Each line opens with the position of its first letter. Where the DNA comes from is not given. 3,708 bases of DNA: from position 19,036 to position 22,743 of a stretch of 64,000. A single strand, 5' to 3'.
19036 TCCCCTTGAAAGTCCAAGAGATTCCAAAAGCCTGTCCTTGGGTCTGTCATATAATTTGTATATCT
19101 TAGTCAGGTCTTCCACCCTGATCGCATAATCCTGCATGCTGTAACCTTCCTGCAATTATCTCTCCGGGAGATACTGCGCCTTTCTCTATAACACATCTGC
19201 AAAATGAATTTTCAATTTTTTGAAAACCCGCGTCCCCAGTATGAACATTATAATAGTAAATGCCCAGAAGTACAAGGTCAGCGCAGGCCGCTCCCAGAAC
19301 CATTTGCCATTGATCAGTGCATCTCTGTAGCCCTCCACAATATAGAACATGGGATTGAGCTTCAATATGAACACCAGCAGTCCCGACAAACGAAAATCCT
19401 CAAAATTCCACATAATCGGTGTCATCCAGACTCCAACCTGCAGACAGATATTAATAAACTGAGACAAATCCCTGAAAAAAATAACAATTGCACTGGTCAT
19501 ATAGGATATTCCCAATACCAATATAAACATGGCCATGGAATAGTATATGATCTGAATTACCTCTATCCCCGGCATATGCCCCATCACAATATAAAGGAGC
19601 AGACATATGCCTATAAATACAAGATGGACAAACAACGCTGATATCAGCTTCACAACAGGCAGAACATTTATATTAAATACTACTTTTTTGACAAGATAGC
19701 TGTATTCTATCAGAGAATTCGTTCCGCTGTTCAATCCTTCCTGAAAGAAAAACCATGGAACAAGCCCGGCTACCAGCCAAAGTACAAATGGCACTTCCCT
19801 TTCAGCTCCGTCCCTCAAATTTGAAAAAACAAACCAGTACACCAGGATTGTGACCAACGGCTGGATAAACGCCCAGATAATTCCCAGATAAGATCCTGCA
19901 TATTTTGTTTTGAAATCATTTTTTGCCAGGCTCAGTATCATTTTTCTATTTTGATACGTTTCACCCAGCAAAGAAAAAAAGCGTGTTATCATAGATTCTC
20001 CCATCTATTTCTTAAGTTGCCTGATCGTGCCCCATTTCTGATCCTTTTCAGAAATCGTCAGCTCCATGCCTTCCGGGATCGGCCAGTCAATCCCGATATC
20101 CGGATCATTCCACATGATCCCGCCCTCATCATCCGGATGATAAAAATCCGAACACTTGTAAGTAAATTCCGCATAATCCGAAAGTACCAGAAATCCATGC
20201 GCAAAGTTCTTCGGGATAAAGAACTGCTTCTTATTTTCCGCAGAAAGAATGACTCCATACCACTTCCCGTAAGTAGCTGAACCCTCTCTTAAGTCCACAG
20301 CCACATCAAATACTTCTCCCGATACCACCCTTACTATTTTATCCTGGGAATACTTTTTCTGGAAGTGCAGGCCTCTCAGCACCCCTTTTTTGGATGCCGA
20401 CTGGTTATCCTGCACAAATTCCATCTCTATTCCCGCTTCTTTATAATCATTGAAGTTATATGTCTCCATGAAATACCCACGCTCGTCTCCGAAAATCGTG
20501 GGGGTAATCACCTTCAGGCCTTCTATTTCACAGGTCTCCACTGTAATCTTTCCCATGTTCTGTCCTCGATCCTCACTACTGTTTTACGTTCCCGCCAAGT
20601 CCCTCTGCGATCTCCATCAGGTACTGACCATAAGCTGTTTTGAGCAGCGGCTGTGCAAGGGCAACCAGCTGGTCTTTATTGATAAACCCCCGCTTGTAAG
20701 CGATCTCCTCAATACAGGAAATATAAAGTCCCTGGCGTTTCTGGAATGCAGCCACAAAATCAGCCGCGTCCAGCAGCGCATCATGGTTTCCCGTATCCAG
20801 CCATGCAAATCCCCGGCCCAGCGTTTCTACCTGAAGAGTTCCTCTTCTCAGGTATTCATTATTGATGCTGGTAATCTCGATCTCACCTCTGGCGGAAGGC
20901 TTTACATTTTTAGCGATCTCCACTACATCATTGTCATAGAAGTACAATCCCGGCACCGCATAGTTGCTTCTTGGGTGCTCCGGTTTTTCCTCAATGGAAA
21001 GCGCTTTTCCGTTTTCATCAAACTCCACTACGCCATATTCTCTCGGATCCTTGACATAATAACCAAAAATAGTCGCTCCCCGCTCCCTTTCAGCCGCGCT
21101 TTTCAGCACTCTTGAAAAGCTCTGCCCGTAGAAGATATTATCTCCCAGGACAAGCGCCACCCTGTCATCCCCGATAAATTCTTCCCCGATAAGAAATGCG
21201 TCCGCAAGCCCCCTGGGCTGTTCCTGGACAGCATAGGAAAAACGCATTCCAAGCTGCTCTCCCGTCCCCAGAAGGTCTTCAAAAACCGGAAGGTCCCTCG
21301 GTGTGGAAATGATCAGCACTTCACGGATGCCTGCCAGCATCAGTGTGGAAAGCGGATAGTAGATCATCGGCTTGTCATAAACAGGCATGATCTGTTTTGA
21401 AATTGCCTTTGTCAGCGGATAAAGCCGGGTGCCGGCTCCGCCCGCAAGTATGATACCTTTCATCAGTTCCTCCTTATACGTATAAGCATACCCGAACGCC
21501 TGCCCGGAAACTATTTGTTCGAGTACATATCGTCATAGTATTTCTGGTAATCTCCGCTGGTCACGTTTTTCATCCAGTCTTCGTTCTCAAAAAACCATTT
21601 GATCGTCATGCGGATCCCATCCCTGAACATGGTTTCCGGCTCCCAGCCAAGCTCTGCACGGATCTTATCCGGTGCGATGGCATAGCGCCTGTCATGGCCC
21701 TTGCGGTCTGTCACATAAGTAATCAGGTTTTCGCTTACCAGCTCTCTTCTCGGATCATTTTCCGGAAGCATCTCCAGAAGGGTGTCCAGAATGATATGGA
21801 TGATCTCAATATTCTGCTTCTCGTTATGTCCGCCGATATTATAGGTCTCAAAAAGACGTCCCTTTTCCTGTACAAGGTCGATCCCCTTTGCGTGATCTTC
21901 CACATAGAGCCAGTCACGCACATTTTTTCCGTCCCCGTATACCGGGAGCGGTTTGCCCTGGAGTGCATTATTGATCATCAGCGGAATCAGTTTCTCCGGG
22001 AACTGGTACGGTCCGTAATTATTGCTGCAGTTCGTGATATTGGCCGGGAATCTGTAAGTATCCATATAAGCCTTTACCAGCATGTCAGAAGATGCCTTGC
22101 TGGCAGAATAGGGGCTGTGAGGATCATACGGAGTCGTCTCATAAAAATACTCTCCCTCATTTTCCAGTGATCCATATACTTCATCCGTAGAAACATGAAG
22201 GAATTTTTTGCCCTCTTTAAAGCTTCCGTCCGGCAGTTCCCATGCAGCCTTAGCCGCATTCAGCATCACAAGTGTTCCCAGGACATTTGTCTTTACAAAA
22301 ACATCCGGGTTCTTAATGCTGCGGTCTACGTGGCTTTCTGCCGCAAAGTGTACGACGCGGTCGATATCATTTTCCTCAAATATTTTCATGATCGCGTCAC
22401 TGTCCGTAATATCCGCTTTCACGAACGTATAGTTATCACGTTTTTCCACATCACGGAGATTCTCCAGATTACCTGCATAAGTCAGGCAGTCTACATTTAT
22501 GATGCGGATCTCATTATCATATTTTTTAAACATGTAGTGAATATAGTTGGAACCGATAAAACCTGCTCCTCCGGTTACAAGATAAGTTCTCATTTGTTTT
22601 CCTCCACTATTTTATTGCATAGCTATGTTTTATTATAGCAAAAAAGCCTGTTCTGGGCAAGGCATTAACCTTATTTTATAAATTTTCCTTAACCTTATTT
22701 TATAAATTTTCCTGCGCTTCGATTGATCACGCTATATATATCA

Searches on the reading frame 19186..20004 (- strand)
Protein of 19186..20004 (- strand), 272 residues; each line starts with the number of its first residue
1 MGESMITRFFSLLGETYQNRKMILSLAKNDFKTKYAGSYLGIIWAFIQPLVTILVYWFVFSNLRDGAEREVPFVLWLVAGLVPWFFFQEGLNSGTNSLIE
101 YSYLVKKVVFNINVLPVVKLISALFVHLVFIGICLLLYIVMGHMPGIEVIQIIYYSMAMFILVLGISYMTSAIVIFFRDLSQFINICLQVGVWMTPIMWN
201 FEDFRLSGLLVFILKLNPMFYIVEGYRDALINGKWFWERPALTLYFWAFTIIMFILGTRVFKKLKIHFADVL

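Call 8: search_protein_families(library=pfam, proteins=[window:19186-20004:-], max_evalue=0.01)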
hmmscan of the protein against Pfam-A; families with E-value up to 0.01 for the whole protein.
window:19186-20004:- (272 aa): 1 family
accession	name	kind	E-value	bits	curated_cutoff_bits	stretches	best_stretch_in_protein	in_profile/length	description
PF01061.29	ABC2_membrane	-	8.4e-18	65.1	26.9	1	24-230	4-210/211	ABC-2 type transporter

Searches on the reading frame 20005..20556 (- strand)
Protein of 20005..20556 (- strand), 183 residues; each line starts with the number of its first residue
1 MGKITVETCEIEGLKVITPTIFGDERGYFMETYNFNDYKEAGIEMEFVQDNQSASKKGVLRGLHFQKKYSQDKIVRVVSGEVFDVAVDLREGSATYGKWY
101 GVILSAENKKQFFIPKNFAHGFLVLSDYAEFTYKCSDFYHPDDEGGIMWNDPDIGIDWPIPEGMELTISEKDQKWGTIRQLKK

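Call 8: search_protein_families(library=pfam, proteins=[window:20005-20556:-], max_evalue=0.01)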
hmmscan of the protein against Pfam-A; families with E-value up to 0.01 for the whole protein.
window:20005-20556:- (183 aa): 1 family
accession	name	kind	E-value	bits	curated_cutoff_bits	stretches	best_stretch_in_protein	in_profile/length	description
PF00908.23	dTDP_sugar_isom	-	3.5e-74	248.5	27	1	9-179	2-167/168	dTDP-4-dehydrorhamnose 3,5-epimerase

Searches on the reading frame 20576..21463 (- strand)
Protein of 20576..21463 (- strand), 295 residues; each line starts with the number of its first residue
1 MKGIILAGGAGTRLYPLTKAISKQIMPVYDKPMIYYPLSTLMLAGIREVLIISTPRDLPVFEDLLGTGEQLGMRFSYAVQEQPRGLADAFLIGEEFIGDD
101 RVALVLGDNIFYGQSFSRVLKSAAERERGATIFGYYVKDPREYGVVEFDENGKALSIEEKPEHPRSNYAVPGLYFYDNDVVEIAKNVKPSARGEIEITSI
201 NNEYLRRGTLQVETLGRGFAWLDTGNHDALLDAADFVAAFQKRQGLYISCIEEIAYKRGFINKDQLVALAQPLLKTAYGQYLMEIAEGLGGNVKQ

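Call 8: search_protein_families(library=pfam, proteins=[window:20576-21463:-], max_evalue=0.01)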
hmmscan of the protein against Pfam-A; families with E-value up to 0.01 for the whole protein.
window:20576-21463:- (295 aa): 2 families
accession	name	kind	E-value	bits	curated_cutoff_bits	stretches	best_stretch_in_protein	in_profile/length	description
PF00483.29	NTP_transferase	-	8.7e-77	258.4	21.2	1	2-238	1-243/245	Nucleotidyl transferase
PF12804.13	NTP_transf_3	-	3.8e-09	37.4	27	1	3-133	1-120/160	MobA-like NTP transferase domain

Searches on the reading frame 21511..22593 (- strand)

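Call 8: search_protein_families(library=pfam, proteins=[window:21511-22593:-], max_evalue=0.01)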
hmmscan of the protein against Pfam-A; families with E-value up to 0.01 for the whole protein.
window:21511-22593:- (360 aa): 8 families
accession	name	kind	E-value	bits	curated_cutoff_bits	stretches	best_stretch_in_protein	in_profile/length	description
PF16363.11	GDP_Man_Dehyd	-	5.5e-93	312.5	27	1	5-330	1-332/332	GDP-mannose 4,6 dehydratase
PF01370.27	Epimerase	-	1.5e-66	224.7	20.9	1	5-254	2-240/240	NAD dependent epimerase/dehydratase family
PF01073.25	3Beta_HSD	-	8.5e-17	61.5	22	1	5-235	1-222/280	3-beta hydroxysteroid dehydrogenase/isomerase family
PF02719.21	Polysacc_synt_2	-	7.7e-15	55.3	20.2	1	5-117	2-118/293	Polysaccharide biosynthesis protein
PF04321.23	RmlD_sub_bind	-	2.1e-12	47.2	27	1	5-180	4-143/287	RmlD substrate binding domain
PF07993.18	NAD_binding_4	-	2.8e-11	43.5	20.1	1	7-191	2-206/258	Male sterility protein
PF08659.16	KR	-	0.00018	21.9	22.6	1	3-85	2-90/180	KR domain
PF00106.31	adh_short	-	0.0028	17.6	26.6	0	4-85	3-86/195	short chain dehydrogenase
